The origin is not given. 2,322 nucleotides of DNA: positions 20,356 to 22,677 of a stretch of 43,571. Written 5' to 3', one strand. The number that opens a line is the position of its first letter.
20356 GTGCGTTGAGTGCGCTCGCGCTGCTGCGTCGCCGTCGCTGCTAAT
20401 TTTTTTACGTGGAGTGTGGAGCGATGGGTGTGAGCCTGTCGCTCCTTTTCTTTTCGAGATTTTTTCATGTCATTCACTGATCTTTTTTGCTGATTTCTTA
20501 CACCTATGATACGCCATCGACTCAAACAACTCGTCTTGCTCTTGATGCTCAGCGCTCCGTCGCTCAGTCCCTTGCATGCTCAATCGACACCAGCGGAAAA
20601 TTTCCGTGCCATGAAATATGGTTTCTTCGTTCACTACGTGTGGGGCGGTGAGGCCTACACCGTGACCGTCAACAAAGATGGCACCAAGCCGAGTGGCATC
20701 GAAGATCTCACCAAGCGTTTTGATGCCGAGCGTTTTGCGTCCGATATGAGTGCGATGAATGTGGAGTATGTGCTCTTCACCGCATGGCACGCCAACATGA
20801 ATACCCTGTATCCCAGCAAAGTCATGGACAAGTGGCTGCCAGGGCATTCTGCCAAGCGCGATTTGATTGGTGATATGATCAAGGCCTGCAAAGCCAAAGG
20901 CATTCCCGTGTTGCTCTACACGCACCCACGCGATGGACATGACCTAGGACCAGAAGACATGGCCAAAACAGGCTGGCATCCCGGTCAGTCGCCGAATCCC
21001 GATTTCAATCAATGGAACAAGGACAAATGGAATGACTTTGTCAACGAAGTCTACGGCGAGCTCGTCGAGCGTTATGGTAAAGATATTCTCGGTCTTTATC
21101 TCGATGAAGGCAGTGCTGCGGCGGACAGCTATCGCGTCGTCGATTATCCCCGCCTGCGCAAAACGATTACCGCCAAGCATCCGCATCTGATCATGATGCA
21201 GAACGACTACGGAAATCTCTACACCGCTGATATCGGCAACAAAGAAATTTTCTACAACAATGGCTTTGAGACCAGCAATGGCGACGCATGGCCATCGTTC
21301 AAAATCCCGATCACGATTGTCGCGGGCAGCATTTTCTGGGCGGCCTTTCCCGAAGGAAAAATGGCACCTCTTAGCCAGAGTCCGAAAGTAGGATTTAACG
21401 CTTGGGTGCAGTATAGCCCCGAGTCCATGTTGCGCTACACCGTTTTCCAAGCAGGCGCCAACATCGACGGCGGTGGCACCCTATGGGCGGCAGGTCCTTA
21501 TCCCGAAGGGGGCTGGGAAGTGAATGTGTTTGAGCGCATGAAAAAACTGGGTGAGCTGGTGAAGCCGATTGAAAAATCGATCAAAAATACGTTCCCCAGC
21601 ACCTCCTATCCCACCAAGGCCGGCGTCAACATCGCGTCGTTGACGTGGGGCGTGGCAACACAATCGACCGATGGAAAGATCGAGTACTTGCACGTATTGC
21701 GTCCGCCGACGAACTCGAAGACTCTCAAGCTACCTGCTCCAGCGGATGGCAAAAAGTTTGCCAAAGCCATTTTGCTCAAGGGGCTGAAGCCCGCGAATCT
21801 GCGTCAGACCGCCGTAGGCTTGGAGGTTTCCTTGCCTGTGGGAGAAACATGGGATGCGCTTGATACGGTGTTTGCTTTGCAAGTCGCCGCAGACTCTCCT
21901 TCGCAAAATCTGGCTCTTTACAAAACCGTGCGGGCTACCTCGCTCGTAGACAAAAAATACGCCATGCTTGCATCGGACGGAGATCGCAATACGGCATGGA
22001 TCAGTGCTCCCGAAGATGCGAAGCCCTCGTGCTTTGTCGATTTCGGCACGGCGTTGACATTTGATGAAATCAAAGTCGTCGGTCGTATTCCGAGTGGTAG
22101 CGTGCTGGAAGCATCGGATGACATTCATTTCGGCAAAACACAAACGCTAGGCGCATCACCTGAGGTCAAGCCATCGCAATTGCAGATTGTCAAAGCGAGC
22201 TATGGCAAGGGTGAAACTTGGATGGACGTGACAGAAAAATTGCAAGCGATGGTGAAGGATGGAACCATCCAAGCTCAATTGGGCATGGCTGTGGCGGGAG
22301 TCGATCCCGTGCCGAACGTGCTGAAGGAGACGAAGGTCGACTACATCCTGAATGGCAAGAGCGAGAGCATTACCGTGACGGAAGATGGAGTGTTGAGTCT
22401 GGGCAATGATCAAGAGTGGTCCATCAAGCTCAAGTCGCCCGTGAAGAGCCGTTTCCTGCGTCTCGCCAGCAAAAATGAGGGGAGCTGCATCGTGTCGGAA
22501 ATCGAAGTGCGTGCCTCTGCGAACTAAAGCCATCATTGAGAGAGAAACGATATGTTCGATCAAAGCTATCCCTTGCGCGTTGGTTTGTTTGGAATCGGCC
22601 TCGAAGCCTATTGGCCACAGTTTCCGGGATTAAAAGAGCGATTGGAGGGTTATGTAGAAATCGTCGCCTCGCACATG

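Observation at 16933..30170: AraC-associated, SusC/D-less deoxyhexose-glycan utilisation locus with a non-canonical enzyme set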

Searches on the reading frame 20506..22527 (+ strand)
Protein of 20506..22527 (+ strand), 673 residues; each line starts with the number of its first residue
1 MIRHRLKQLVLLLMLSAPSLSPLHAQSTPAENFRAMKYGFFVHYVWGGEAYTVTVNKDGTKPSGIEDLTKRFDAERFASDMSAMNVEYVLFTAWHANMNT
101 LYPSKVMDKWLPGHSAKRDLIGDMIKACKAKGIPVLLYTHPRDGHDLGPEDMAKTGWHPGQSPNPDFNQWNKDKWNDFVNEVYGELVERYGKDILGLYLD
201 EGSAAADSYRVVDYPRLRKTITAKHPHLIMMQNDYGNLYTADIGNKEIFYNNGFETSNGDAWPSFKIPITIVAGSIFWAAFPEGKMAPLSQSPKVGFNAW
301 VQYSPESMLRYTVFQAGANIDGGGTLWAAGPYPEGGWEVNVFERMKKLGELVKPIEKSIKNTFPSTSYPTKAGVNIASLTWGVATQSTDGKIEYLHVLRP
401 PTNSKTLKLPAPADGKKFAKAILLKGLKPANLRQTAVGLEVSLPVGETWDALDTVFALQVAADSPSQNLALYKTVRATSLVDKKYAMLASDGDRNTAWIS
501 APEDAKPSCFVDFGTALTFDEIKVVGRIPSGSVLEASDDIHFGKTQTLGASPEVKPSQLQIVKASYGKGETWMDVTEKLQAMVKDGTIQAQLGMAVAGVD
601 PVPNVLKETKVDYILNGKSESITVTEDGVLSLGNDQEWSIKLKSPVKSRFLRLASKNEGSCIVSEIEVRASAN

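Call 3: search_protein_families(library=pfam, proteins=[window:20506-22527:+], max_evalue=0.01)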
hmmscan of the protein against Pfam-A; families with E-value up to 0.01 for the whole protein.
window:20506-22527:+ (673 aa): 4 families
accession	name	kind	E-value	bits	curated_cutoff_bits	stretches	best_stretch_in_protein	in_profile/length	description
PF01120.23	Alpha_L_fucos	-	2.1e-13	50.9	25.2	1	70-216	92-227/345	Alpha-L-fucosidase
PF14871.12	GHL6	-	8.6e-06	26.4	35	1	73-139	1-64/132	Hypothetical glycosyl hydrolase 6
PF00754.31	F5_F8_type_C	-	1.2e-05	25.9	28.2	1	486-529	14-57/127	F5/8 type C domain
PF11875.14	DnaJ-like_C11_C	-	0.00044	20.5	27.1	1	567-632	62-131/132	DnaJ-like protein C11, C-terminal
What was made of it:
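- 20506..22527 (+): Exported GH29-related glycosidase (catalytic module about aa 30-460) with a C-terminal F5/8 type C domain. PF01120 50.9 bits, partial coverage (call 3).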

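Call 6: search_protein_families(library=ncbifam, proteins=[window:20506-22527:+], max_evalue=0.01)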
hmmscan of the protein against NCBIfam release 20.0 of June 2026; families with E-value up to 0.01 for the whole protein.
window:20506-22527:+ (673 aa): 0 families

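Call 7: search_solved_structures(query=window:20506-22527:+, max_evalue=1, show_alignments=2)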
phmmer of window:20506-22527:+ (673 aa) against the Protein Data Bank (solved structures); distinct sequences matched with E-value up to 1: 32.
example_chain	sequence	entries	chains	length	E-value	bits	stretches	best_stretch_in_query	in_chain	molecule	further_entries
9eu4_A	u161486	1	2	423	2.1e-11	46.4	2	22-192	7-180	Exported alpha-L-fucosidase protein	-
9eu1_A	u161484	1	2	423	2.6e-11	46.2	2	22-192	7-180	Alpha-L-fucosidase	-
8z63_A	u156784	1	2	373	4.4e-09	38.8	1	29-204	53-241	Alpha-L-fucosidase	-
9pnj_A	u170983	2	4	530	5e-09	38.6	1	37-227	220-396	Alpha-L-fucosidase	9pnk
9eu2_A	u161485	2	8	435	6e-08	35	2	18-191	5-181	Alpha-L-fucosidase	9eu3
4pcs_A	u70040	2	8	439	0.00024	23.1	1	70-141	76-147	Alpha-L-fucosidase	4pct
2wvt_A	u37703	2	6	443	0.00024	23.1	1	70-141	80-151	ALPHA-L-FUCOSIDASE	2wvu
2wvs_A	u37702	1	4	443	0.00024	23.1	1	70-141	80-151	ALPHA-L-FUCOSIDASE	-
4wsj_A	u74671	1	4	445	0.00025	23.1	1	70-141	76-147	Alpha-L-fucosidase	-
5i5r_A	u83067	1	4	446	0.00025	23.1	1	70-141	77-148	Alpha-L-fucosidase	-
4pee_A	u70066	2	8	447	0.00025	23.1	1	70-141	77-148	Alpha-L-fucosidase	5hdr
4jl2_A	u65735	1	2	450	0.00025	23.1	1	70-141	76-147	alpha-L-fucosidase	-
2wvv_B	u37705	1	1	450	0.00025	23.1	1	70-141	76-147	ALPHA-L-FUCOSIDASE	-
2wvv_A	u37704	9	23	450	0.00025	23.1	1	70-141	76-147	ALPHA-L-FUCOSIDASE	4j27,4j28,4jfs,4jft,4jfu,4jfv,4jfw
2xib_A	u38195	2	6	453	0.00025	23.1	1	70-141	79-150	ALPHA-L-FUCOSIDASE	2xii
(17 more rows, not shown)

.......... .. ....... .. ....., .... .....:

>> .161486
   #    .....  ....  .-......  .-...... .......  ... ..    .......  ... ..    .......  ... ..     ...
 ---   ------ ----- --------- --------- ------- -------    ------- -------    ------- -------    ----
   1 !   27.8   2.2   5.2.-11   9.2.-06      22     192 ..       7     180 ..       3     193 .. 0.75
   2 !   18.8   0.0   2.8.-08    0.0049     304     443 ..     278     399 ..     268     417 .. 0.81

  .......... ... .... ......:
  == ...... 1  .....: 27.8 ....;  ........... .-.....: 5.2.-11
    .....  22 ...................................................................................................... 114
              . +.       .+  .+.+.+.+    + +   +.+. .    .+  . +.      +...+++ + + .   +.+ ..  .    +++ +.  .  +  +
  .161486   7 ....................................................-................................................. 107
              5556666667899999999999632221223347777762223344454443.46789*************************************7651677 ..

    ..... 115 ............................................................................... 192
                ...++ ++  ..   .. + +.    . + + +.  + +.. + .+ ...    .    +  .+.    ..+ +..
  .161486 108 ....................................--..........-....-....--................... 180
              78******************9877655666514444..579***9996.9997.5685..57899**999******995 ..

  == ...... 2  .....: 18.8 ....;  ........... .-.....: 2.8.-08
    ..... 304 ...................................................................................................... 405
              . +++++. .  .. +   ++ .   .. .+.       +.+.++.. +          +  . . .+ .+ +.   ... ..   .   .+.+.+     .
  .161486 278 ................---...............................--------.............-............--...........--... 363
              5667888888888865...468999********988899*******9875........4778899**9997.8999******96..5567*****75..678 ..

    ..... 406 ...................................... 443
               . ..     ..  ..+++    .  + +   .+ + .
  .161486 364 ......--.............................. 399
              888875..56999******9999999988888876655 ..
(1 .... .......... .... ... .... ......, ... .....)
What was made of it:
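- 20506..22527 (+): GH29 structures match at E 2e-11 (call 7).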

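Call 72: predict_structure(protein=window:20506-22527:+)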
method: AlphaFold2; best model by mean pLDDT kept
length: 673 residues; sequences in the alignment: 1
mean_pLDDT: 38.1   pTM: 0.35
mean pLDDT of the five models: 38.1, 30.2, 29.5, 28.7, 26.4
residues with pLDDT >= 90: 0; 70-90: 26; 50-70: 76; < 50: 571
segments of 3 or more residues with pLDDT < 50: 1-40, 44-71, 95-112, 142-165, 202-213, 219-610, 612-615, 623-631, 633-641, 643-652, 654-673
pLDDT, mean of each block of 10 residues (from residue 1): 36 35 32 39 41 43 40 65 57 47 37 58 80 69 44 44 49 61 72 65 39 48 45 37 35 27 24 22 24 24 24 25 28 26 31 33 30 27 30 30 25 27 28 30 32 30 29 29 30 36 34 33 34 30 25 28 33 44 39 28 36 49 45 47 45 44 43 33
secondary structure, 60 per line:
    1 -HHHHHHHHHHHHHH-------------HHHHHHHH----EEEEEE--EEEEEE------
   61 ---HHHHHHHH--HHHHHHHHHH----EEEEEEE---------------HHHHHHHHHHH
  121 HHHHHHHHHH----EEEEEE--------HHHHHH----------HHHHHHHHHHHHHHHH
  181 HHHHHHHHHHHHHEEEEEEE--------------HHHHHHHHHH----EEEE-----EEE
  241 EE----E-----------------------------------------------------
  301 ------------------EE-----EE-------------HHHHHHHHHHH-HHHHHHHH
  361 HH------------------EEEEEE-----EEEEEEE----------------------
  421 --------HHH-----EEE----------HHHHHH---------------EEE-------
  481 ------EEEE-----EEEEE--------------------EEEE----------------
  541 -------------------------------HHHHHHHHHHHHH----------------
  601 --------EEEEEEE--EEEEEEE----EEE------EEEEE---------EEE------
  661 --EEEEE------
elements in order (helices of 4 or more, strands of 3 or more residues): H2-15 H29-36 E41-46 E49-54 H64-71 H74-83 E88-94 H110-130 E135-140 H149-154 H165-193 E194-200 H215-224 E229-232 E238-242 H341-351 H353-362 E381-386 E392-398 E437-439 H450-455 E471-473 E487-490 E496-500 E521-524 H572-584 E609-615 E618-624 E629-631 E638-642 E652-654 E663-667
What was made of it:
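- Tried and rejected: Single-sequence AlphaFold of the GH29-like protein gave pLDDT 38 (call 72).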

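Call 89: search_protein_representatives(protein=window:20506-22527:+)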
Query: 673 residues. Proteins with E-value up to 0.001 (for the whole library): 1131; up to 1e-10: 470; up to 1e-30: 246. The best 150 are listed.
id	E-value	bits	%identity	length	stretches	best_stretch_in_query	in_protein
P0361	4.7e-163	560.9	45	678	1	13-663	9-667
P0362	1.1e-155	536.6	58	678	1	31-490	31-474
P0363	1.2e-151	523.1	41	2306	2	32-459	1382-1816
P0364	1.0e-137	477.1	54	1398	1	29-460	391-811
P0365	2.1e-132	459.5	52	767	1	31-486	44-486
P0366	3.7e-131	455.5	51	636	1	5-465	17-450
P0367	2.4e-129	449.4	51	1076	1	22-459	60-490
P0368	3.1e-129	449.1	52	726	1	27-463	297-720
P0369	6.1e-128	444.8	53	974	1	21-466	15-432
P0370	1.6e-126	440.1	52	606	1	33-460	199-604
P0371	9.4e-125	434.3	49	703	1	23-463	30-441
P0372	1.9e-121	423.3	53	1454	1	36-466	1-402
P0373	3.6e-120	419.1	51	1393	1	29-461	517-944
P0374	6.0e-120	418.4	52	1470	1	25-483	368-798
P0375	7.6e-118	411.5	50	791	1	9-462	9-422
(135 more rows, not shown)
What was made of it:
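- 20506..22527 (+): The family has 246 50%-identity clusters at E<=1e-30 (call 89).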

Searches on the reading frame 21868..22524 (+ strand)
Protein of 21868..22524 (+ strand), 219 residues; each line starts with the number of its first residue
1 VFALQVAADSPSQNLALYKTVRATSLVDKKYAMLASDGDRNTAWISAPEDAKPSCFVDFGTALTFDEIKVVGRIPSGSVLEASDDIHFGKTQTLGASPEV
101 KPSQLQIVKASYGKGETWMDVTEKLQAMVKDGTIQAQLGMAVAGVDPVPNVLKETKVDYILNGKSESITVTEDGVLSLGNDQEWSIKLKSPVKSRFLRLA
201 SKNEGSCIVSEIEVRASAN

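Call 75: search_protein_families(library=pfam, proteins=[window:21868-22524:+], max_evalue=0.1)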
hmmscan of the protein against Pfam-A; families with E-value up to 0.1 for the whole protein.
window:21868-22524:+ (219 aa): 5 families
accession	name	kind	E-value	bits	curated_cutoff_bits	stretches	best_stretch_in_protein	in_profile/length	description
PF00754.31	F5_F8_type_C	-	8.8e-07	29.5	28.2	1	32-75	14-57/127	F5/8 type C domain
PF11875.14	DnaJ-like_C11_C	-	8.7e-05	22.8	27.1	1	113-178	62-131/132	DnaJ-like protein C11, C-terminal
PF22633.2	F5_F8_type_C_2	-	0.0021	19.1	27.8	1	35-74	2-41/91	NedA-like, galactose-binding domain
PF03309.20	Pan_kinase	-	0.0037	17.6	24.7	1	39-79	107-149/205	Type III pantothenate kinase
PF24351.1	DUF7511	-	0.039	13.9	27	0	35-51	23-39/47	Domain of unknown function (DUF7511)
